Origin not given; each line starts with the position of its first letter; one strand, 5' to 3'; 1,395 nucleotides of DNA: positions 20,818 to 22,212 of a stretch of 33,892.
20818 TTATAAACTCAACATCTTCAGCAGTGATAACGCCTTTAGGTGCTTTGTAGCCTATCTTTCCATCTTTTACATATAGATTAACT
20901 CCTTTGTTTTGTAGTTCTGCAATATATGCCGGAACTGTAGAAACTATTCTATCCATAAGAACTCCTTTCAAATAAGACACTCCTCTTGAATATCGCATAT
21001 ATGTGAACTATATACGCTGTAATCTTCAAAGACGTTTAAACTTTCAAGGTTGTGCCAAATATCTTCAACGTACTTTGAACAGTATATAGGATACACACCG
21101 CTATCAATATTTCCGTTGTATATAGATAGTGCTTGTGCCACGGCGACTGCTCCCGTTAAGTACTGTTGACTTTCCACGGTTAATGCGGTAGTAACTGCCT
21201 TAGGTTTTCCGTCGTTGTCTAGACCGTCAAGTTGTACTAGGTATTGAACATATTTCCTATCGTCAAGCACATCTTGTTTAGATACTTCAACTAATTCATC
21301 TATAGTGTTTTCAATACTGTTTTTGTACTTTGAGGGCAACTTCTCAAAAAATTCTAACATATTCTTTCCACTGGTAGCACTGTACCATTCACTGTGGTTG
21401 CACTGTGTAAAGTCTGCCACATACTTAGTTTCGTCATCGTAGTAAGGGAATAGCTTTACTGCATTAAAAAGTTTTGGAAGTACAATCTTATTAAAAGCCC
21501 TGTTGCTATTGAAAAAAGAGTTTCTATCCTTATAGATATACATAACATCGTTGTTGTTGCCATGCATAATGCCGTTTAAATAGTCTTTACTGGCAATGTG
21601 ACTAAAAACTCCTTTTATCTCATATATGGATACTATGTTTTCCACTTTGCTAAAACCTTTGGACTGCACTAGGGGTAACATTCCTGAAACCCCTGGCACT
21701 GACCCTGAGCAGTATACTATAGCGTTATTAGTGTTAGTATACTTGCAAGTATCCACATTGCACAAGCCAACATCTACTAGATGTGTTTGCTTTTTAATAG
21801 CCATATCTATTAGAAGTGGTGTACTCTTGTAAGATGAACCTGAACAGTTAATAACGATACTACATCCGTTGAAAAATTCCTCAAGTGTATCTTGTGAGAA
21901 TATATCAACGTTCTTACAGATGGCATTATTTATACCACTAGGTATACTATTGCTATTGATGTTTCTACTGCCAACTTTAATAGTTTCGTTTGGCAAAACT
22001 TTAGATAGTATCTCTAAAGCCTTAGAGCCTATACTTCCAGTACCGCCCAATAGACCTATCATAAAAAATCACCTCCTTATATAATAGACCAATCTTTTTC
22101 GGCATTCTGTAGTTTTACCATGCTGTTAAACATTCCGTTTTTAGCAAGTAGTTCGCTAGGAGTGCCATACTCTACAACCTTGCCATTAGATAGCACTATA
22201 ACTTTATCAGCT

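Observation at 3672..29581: Roughly 24.6-kb operon for an aryl-capped, three-cysteine (poly-thiazoline) NRPS product in a low-GC Firmicute, with its own PPTase, transporters, precursor gene and regulator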

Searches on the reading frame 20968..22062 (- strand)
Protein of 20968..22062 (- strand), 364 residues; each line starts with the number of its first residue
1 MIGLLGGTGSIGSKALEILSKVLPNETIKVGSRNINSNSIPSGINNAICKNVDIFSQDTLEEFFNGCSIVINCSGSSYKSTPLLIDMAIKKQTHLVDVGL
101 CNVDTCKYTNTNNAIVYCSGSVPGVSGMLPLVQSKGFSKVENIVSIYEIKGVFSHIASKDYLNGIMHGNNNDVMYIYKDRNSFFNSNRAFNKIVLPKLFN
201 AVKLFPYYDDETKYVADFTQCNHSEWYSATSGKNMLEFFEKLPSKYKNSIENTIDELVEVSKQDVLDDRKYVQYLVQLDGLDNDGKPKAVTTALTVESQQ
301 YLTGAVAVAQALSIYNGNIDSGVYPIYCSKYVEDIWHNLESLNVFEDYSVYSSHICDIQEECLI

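Call 3: search_protein_families(library=pfam, proteins=[window:20968-22062:-])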
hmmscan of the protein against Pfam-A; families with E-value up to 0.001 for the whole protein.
window:20968-22062:- (364 aa): 1 family
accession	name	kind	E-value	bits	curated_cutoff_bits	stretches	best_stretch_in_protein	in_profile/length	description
PF03435.24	Sacchrp_dh_NADP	-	8e-09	36.4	25.1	1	3-108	2-108/129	Saccharopine dehydrogenase NADP binding domain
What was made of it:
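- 20968..22062 (-): Saccharopine-dehydrogenase-fold NAD(P)H oxidoreductase (EqbM/SrbE/MchE type); proposed thiazolinyl imine reductase. PF03435 8e-9 (call 3).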

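Call 11: find_homologous_proteins(query=window:20968-22062:-, max_evalue=0.00001)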
Query window:20968-22062:- (364 aa): 3 proteins with E <= 0.00001 among 1459 candidates.
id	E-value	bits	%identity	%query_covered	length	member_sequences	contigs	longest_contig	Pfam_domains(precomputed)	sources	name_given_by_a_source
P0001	4.7e-241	817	100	100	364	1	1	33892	PF03435.25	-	-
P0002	1.8e-160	552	67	100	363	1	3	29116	PF03435.25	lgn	-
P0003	2.6e-130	453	58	99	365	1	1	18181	PF03435.25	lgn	-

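Call 12: find_encoding_contigs(protein=P0002, flank=10000, max_places=5)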
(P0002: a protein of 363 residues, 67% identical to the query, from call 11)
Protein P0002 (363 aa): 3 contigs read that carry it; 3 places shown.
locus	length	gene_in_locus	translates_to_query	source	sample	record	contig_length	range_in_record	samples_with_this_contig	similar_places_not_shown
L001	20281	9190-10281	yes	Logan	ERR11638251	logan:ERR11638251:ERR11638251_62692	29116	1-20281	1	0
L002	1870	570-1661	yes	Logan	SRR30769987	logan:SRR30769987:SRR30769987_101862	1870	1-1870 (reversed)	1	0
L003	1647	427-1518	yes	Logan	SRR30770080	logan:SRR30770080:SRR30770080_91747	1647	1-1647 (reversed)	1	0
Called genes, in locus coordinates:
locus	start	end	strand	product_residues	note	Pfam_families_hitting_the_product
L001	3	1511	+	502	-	?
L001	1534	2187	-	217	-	PF19700:DUF6198, PF02588:YitT_membrane (weak)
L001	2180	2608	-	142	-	PF22381:Staph_reg_Sar_Rot (weak), PF12802:MarR_2 (weak), PF01047:MarR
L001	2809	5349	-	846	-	PF05547:Peptidase_M6 (weak), PF00404:Dockerin_1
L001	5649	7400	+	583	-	PF00664:ABC_membrane, PF02463:SMC_N (faint), PF00005:ABC_tran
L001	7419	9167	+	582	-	PF00664:ABC_membrane, PF02463:SMC_N, PF00005:ABC_tran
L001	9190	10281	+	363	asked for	PF03435:Sacchrp_dh_NADP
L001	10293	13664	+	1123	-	PF18563:TubC_N, PF00668:Condensation, PF00501:AMP-binding, PF13193:AMP-binding_C, PF00550:PP-binding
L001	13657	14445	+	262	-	PF00975:Thioesterase, PF12146:Hydrolase_4 (weak)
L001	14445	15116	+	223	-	PF22624:AASDHPPT_N, PF01648:ACPS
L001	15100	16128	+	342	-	PF00975:Thioesterase, PF00550:PP-binding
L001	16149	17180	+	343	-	PF00668:Condensation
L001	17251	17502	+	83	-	-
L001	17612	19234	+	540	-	PF00501:AMP-binding, PF13193:AMP-binding_C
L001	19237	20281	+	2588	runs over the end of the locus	PF00668:Condensation, PF00501:AMP-binding, PF13193:AMP-binding_C, PF00550:PP-binding, PF00668:Condensation, PF00501:AMP-binding, PF08242:Methyltransf_12, PF00550:PP-binding, +2 more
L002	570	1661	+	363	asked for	PF03435:Sacchrp_dh_NADP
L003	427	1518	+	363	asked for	PF03435:Sacchrp_dh_NADP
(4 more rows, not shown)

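Call 13: find_encoding_contigs(protein=P0003, flank=10000, max_places=5)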
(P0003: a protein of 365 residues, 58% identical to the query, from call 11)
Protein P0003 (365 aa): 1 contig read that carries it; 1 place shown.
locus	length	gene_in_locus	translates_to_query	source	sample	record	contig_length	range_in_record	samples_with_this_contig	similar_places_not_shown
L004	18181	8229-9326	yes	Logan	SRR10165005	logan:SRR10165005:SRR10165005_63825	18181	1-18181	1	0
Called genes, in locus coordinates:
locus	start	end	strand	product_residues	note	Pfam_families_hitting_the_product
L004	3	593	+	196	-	?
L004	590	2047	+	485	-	PF02463:SMC_N (faint), PF03193:RsgA_GTPase (faint), PF13175:AAA_15 (faint), PF13555:AAA_29 (faint), PF00005:ABC_tran, PF13238:AAA_18 (faint), PF13304:AAA_21 (faint), PF00005:ABC_tran, +1 more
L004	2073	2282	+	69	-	PF00550:PP-binding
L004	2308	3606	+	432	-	PF00668:Condensation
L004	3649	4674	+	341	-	PF01408:GFO_IDH_MocA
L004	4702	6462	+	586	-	PF00664:ABC_membrane, PF02463:SMC_N (weak), PF00005:ABC_tran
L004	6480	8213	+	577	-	PF00664:ABC_membrane, PF02463:SMC_N, PF00005:ABC_tran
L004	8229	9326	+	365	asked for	PF03435:Sacchrp_dh_NADP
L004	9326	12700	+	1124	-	PF18563:TubC_N, PF00668:Condensation, PF00501:AMP-binding, PF13193:AMP-binding_C, PF00550:PP-binding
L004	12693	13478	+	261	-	PF00975:Thioesterase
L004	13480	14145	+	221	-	PF22624:AASDHPPT_N (weak), PF01648:ACPS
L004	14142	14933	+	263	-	PF00975:Thioesterase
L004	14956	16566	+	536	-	PF00501:AMP-binding, PF13193:AMP-binding_C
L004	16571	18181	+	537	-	?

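Call 14: search_protein_families(library=ncbifam, proteins=[window:20968-22062:-], max_evalue=0.001)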
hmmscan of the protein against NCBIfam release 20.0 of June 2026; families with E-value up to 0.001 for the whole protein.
window:20968-22062:- (364 aa): 0 families

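Call 27: find_related_loci(query=A1, collection=genome_contigs, flank=10000)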
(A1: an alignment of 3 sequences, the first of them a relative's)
Query A1 (364 aa) in genome_contigs; peptide patterns used: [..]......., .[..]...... (x = any residue, [..] = any of these).
149 stretches matched a pattern, but none encodes a relative of the query by tblastn (E <= 1e-3).

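Call 29: predict_structure(alignment_id=A1)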
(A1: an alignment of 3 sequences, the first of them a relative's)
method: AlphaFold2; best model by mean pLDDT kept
length: 364 residues; sequences in the alignment: 3
mean_pLDDT: 41.5   pTM: 0.40
mean pLDDT of the five models: 41.5, 40.9, 40.8, 39.6, 32.0
residues with pLDDT >= 90: 0; 70-90: 41; 50-70: 61; < 50: 262
segments of 3 or more residues with pLDDT < 50: 75-77, 98-105, 119-364
pLDDT, mean of each block of 10 residues (from residue 1): 68 68 77 55 53 69 78 55 65 62 51 55 36 46 37 28 27 30 26 24 29 39 31 30 31 28 29 23 32 23 30 30 30 39 34 31 25
secondary structure, 60 per line:
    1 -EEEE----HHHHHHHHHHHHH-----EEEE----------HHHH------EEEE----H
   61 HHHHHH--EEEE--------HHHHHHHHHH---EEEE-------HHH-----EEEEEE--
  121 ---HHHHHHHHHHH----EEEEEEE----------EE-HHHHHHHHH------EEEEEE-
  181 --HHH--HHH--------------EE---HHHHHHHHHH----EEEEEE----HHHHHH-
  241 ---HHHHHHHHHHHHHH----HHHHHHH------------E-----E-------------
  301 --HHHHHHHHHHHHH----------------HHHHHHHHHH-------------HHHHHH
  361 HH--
elements in order: E2-5 H10-22 E28-31 H42-45 E52-55 H60-66 E69-72 H81-90 E94-97 E113-118 H124-134 E139-145 H159-167 E174-179 H210-219 E224-229 H234-239 H244-257 H262-268 H303-315 H332-341 H355-362
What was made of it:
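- Tried and rejected: The reductase model built from 3 sequences was useless (pLDDT 41.5, call 29).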

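Call 30: search_protein_representatives(alignment_id=A1)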
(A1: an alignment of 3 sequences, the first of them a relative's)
Query: 3 sequences, 363 profile positions. Proteins with E-value up to 0.001 (for the whole library): 548; up to 1e-10: 272; up to 1e-30: 55. The best 150 are listed.
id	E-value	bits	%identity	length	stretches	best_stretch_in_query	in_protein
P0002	4.1e-216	733.6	-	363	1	1-363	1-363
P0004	6.6e-66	239.4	-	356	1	1-346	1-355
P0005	1.8e-54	201.7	-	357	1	1-361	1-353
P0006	2.7e-54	201.2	-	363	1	1-361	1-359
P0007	2.3e-51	191.5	-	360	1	1-361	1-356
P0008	6.1e-51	190.1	-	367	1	1-359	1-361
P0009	7.0e-50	186.6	-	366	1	1-347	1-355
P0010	2.7e-49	184.7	-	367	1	1-358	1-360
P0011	4.3e-49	184.0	-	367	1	1-357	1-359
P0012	9.6e-49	182.9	-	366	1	1-357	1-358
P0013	2.1e-48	181.8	-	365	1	1-347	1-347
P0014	2.7e-48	181.4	-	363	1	1-338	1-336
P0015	3.6e-48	181.0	-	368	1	1-357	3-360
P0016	5.3e-47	177.2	-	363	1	1-345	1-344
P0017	1.6e-45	172.3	-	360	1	1-360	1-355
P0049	2.8e-32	128.7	-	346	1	1-342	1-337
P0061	1.3e-28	116.7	-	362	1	2-358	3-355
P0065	7.0e-27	111.0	-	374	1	2-357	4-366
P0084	4.1e-22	95.3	-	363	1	2-318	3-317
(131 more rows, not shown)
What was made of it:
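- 20968..22062 (-): Family of 548 representatives (call 30).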

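Call 33: search_protein_families(library=pfam, alignment_id=A3, max_evalue=0.001)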
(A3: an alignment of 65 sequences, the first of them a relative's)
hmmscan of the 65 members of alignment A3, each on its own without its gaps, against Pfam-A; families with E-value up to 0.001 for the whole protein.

A. member 1, P0001 (364 aa): 1 family
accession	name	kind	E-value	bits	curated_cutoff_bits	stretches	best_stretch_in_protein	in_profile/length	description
PF03435.24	Sacchrp_dh_NADP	-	8e-09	36.4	25.1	1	3-108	2-108/129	Saccharopine dehydrogenase NADP binding domain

B. families by the number of members that match (of 65 scanned): 11 families
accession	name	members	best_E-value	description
PF03435.24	Sacchrp_dh_NADP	52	2.4e-14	Saccharopine dehydrogenase NADP binding domain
PF13460.12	NAD_binding_10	33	7.5e-09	NAD(P)H-binding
PF01370.27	Epimerase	27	4.3e-07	NAD dependent epimerase/dehydratase family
PF01118.30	Semialdhyde_dh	13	1.9e-05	Semialdehyde dehydrogenase, NAD binding domain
PF01073.25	3Beta_HSD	9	2.2e-05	3-beta hydroxysteroid dehydrogenase/isomerase family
PF05368.20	NmrA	4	8.3e-06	NmrA-like family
PF08659.16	KR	4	6e-05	KR domain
PF01113.26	DapB_N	3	2.3e-07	Dihydrodipicolinate reductase, N-terminus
PF03807.23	F420_oxidored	2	0.00041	NADP oxidoreductase coenzyme F420-dependent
PF01488.26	Shikimate_DH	1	0.00039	Shikimate / quinate 5-dehydrogenase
PF03447.22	NAD_binding_3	1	0.00086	Homoserine dehydrogenase, NAD binding domain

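Call 34: find_encoding_contigs(protein=P0004, flank=10000, max_places=3)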
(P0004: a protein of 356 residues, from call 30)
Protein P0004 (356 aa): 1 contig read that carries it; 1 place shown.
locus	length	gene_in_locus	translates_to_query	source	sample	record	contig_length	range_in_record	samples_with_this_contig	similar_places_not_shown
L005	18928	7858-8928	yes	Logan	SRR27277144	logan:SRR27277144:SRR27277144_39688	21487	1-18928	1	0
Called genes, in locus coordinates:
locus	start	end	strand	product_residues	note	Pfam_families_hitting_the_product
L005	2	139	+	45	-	?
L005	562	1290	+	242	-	PF22624:AASDHPPT_N, PF01648:ACPS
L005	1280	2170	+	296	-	PF00132:Hexapep (faint)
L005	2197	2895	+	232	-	PF00005:ABC_tran, PF13304:AAA_21 (faint)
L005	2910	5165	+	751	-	PF02687:FtsX, PF28576:Transporter_C (faint)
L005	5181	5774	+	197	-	PF09605:Trep_Strep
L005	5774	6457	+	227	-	PF02361:CbiQ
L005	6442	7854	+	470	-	PF03193:RsgA_GTPase (faint), PF00005:ABC_tran, PF02367:TsaE (faint), PF02463:SMC_N (faint), PF13191:AAA_16 (faint), PF13476:AAA_23 (faint), PF13304:AAA_21 (weak), PF00005:ABC_tran, +6 more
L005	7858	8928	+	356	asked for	PF03435:Sacchrp_dh_NADP (weak)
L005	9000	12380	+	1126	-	PF18563:TubC_N (weak), PF00668:Condensation, PF00501:AMP-binding, PF13193:AMP-binding_C, PF00550:PP-binding (weak)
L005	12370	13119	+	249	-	PF00561:Abhydrolase_1 (faint), PF00975:Thioesterase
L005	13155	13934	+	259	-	PF00975:Thioesterase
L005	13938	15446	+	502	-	PF00668:Condensation, PF00550:PP-binding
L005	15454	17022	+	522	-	PF00501:AMP-binding, PF13193:AMP-binding_C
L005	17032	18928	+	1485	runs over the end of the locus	?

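Call 39: find_related_loci(query=A4, collection=genome_contigs, flank=10000)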
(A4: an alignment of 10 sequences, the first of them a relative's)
Query A4 (364 aa) in genome_contigs; peptide patterns used: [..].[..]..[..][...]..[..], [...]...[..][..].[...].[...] (x = any residue, [..] = any of these).
77 stretches matched a pattern; 4 encode a relative of the query (tblastn E <= 1e-3); 4 distinct loci.
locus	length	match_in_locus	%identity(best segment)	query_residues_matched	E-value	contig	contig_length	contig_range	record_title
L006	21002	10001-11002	29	26-361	3e-40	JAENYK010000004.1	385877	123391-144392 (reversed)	MAG: Halothermothrix sp. isolate B5_bin.9 B5_bin9_NODE_9_length_385877_cov_86.431769, whole genome shotgun sequence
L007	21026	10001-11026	26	1-345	2e-36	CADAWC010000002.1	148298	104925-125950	MAG: Fibrobacter succinogenes isolate RUG13674 genome assembly, contig: RUG13674_asm_2, whole genome shotgun sequence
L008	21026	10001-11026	26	1-345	1e-35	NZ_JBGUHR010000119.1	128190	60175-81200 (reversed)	MAG: Fibrobacter sp. isolate ruminal_MAG_346 ruminal_MAG_346_contig_0119, whole genome shotgun sequence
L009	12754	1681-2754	26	1-361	2e-30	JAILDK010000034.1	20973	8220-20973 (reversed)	MAG: Fibrobacter sp. isolate RUI018 k141_10581329_flag=0_multi=725.0000_len=20973, whole genome shotgun sequence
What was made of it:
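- Tried and rejected: Two scans of GTDB genomes with reductase alignments gave nothing (A1, call 27) or only distant Halothermothrix and Fibrobacter MAG loci (A4, call 39).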

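Call 40: predict_structure(alignment_id=A3)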
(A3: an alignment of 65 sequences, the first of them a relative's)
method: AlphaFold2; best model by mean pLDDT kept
length: 364 residues; sequences in the alignment: 65
mean_pLDDT: 94.7   pTM: 0.93
mean pLDDT of the five models: 94.7, 94.5, 94.4, 94.0, 93.9
residues with pLDDT >= 90: 323; 70-90: 33; 50-70: 6; < 50: 2
segments of 3 or more residues with pLDDT < 50: none
pLDDT, mean of each block of 10 residues (from residue 1): 97 98 98 95 97 97 98 90 97 96 91 97 97 97 98 92 80 76 91 95 94 97 96 96 95 98 98 98 98 98 98 96 96 97 98 93 53
secondary structure, 60 per line:
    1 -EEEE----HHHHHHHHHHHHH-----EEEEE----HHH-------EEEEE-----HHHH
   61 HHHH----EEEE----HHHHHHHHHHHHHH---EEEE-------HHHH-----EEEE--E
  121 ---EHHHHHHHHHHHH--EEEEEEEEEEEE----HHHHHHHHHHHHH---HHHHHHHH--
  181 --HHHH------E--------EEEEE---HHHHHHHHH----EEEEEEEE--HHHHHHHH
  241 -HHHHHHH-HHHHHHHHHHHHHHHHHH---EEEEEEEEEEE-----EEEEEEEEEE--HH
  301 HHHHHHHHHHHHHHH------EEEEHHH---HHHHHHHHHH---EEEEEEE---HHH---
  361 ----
elements in order: E2-5 H10-22 E28-32 E47-51 H57-64 E69-72 H77-90 E94-97 H105-108 E114-117 H125-136 E139-150 H155-167 H171-178 H183-186 E202-206 H210-218 E223-230 H233-240 H242-248 H250-267 E271-281 E287-296 H299-315 E322-325 H332-341 E345-351
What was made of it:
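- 20968..22062 (-): AF2 model pLDDT 94.7 (call 40).
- Tried and rejected: The 65-sequence alignment fixed this (call 40).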

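Call 43: fold_search(model_id=the predicted structure, library=pdb)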
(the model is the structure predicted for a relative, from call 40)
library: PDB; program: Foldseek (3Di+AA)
matches with E <= 10: 874; with E <= 0.001: 139
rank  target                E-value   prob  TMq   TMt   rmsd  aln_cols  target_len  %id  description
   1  8deb_A                9.4e-16  1.00  0.71  0.65   7.0       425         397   13  Bacteroides fragilis carboxyspermidine dehydrogenase (released 2023-08-02)
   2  8h4z_C                9.4e-16  1.00  0.72  0.69   4.3       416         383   14  Crystal structure of carboxyspermidine dehydrogenase from Helicobacter pylori in space group P21212 (released 2022-11-09)
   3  8deb_B                5.0e-15  1.00  0.71  0.69   5.6       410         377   12  Bacteroides fragilis carboxyspermidine dehydrogenase (released 2023-08-02)
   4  8h52                  1.0e-14  1.00  0.70  0.65   5.5       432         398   13  Crystal structure of Helicobacter pylori carboxyspermidine dehydrogenase in complex with NADP (released 2022-11-09)
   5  8h4z_B                1.0e-14  1.00  0.70  0.66   4.9       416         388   13  Crystal structure of carboxyspermidine dehydrogenase from Helicobacter pylori in space group P21212 (released 2022-11-09)
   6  8h50_B                1.6e-14  1.00  0.70  0.65   5.6       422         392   14  Crystal structure of carboxyspermidine dehydrogenase from Helicobacter pylori in space group C2221 (released 2022-11-09)
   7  8h4z_A                1.6e-14  1.00  0.69  0.64   5.4       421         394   14  Crystal structure of carboxyspermidine dehydrogenase from Helicobacter pylori in space group P21212 (released 2022-11-09)
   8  8h50_A                2.1e-14  1.00  0.71  0.66   5.0       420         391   13  Crystal structure of carboxyspermidine dehydrogenase from Helicobacter pylori in space group C2221 (released 2022-11-09)
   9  8h50_C                2.9e-14  1.00  0.73  0.68   4.5       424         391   13  Crystal structure of carboxyspermidine dehydrogenase from Helicobacter pylori in space group C2221 (released 2022-11-09)
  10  8h4z_D                2.9e-14  1.00  0.69  0.64   5.2       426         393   13  Crystal structure of carboxyspermidine dehydrogenase from Helicobacter pylori in space group P21212 (released 2022-11-09)
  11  4ina_A                6.3e-14  1.00  0.71  0.66   4.9       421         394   12  Crystal Structure of the Q7MSS8_WOLSU protein from Wolinella succinogenes. Northeast Structural Genomics Consortium Ta (released 2013-01-16)
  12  3abi_A                2.8e-13  1.00  0.65  0.67   5.3       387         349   14  Crystal Structure of L-Lysine Dehydrogenase from Hyperthermophilic Archaeon Pyrococcus horikoshii (released 2009-12-29)
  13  5l78_B                5.3e-13  1.00  0.64  0.55   7.7       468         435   14  Crystal structure of human aminoadipate semialdehyde synthase, saccharopine dehydrogenase domain (in NAD+ bound form) (released 2017-05-10)
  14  5l78_A                1.3e-12  1.00  0.65  0.56   7.0       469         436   14  Crystal structure of human aminoadipate semialdehyde synthase, saccharopine dehydrogenase domain (in NAD+ bound form) (released 2017-05-10)
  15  4ina_B                1.4e-12  1.00  0.71  0.66   6.3       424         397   13  Crystal Structure of the Q7MSS8_WOLSU protein from Wolinella succinogenes. Northeast Structural Genomics Consortium Ta (released 2013-01-16)
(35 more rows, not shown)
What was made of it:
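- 20968..22062 (-): Foldseek top hits are carboxyspermidine DH, L-Lys DH and saccharopine reductase, TM about 0.7 (call 43).
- On Equibactin type (eqb): PF03435 hit and fold match (calls 3, 40, 43).
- The reductase model (pLDDT 94.7) matches the carboxyspermidine DH, L-Lys DH and saccharopine reductase folds (calls 40, 43). Its structural relatives catalyse reductive amination between an amine and a carbonyl (call 43).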

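Call 59: find_encoding_contigs(protein=P0049, flank=10000, max_places=2)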
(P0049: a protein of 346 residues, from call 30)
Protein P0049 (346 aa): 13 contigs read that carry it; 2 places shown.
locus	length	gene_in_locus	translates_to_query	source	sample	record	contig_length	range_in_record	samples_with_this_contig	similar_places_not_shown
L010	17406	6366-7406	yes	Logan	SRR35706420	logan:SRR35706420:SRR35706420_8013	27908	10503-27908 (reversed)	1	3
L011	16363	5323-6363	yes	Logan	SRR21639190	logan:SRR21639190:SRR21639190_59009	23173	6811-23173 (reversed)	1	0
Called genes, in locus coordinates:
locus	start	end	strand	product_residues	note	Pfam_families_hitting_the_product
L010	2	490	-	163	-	?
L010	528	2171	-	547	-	-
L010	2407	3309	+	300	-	PF00126:HTH_1, PF03466:LysR_substrate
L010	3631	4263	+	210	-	PF09605:Trep_Strep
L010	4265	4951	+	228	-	PF02361:CbiQ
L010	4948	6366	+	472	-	PF03193:RsgA_GTPase (faint), PF00005:ABC_tran, PF02463:SMC_N (faint), PF13191:AAA_16 (faint), PF13401:AAA_22 (faint), PF13476:AAA_23 (faint), PF00005:ABC_tran, PF13304:AAA_21, +3 more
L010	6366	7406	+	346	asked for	PF03435:Sacchrp_dh_NADP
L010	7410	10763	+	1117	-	PF18563:TubC_N (faint), PF00668:Condensation, PF13193:AMP-binding_C (faint), PF00501:AMP-binding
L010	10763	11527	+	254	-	PF00975:Thioesterase, PF12697:Abhydrolase_6 (weak)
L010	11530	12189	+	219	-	PF01648:ACPS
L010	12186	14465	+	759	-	PF00975:Thioesterase, PF00668:Condensation, PF00550:PP-binding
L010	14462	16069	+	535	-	PF00501:AMP-binding, PF13193:AMP-binding_C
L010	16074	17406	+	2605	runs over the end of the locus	PF00668:Condensation, PF00501:AMP-binding, PF13193:AMP-binding_C (weak), PF00550:PP-binding, PF00668:Condensation, PF00501:AMP-binding, PF08242:Methyltransf_12, PF00550:PP-binding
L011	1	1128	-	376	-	?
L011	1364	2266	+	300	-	PF00126:HTH_1, PF03466:LysR_substrate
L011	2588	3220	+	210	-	PF09605:Trep_Strep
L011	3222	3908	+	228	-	PF02361:CbiQ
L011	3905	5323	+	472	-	PF03193:RsgA_GTPase (faint), PF00005:ABC_tran, PF02463:SMC_N (faint), PF13191:AAA_16 (faint), PF13401:AAA_22 (faint), PF13476:AAA_23 (faint), PF00005:ABC_tran, PF13304:AAA_21, +3 more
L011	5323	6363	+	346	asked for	PF03435:Sacchrp_dh_NADP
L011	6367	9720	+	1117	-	PF18563:TubC_N (faint), PF00668:Condensation, PF13193:AMP-binding_C (faint), PF00501:AMP-binding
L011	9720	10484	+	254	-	PF00975:Thioesterase, PF12697:Abhydrolase_6 (weak)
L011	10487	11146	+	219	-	PF01648:ACPS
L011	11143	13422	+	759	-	PF00975:Thioesterase, PF00668:Condensation, PF00550:PP-binding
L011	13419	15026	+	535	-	PF00501:AMP-binding, PF13193:AMP-binding_C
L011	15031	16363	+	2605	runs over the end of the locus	PF00668:Condensation, PF00501:AMP-binding, PF13193:AMP-binding_C (weak), PF00550:PP-binding, PF00668:Condensation, PF00501:AMP-binding, PF08242:Methyltransf_12, PF00550:PP-binding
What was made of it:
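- The second thioesterase gene always directly follows NRPS3 (calls 12, 13, 34, 59).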

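Call 60: find_encoding_contigs(protein=P0061, flank=10000, max_places=2)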
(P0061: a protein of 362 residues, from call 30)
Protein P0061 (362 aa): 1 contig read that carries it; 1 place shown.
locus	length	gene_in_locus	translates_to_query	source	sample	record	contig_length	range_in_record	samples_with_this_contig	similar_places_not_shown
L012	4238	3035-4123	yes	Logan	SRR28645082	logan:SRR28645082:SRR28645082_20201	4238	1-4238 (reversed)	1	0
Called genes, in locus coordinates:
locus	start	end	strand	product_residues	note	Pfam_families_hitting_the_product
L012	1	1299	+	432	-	?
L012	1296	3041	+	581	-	PF00664:ABC_membrane, PF00005:ABC_tran, PF02463:SMC_N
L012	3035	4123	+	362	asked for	PF03435:Sacchrp_dh_NADP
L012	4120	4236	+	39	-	?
